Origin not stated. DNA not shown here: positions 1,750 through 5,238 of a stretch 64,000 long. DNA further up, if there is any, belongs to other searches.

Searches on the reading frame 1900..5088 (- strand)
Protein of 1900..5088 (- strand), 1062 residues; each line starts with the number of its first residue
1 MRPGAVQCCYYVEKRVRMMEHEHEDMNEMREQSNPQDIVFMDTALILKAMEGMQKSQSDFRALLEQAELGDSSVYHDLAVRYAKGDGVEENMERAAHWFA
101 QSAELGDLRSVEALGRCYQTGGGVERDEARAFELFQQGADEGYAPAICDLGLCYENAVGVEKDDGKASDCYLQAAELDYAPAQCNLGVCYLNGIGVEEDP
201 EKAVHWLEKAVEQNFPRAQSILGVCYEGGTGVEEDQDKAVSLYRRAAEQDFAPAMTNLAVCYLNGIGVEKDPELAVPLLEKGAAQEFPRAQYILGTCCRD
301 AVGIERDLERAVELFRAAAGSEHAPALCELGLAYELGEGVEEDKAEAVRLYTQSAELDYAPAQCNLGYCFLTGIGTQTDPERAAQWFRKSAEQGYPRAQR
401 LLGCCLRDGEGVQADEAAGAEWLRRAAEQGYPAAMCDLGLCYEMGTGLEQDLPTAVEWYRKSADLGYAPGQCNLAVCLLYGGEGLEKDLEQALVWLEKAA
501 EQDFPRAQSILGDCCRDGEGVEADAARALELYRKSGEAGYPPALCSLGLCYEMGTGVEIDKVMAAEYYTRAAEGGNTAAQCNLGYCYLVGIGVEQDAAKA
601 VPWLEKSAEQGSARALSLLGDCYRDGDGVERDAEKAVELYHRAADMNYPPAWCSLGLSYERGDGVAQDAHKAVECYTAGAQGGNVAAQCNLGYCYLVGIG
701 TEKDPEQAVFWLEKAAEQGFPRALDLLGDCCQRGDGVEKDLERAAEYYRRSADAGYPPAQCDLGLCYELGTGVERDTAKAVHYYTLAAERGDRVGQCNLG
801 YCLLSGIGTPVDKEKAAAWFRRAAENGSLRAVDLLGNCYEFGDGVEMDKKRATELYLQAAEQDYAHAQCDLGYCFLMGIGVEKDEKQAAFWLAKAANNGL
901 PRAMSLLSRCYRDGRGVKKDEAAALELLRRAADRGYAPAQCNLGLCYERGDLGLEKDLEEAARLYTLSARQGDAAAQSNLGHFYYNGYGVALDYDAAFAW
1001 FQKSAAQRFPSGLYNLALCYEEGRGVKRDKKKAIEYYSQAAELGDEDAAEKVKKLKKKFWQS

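Call 65: search_protein_families(library=pfam, proteins=[window:1900-5088:-], max_evalue=0.00001)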
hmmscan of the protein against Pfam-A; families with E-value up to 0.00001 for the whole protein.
window:1900-5088:- (1062 aa): 1 family
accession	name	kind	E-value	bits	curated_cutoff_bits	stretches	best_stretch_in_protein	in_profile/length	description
PF08238.18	Sel1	-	1.7e-251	804.3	30.7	20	686-719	2-35/36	Sel1 repeat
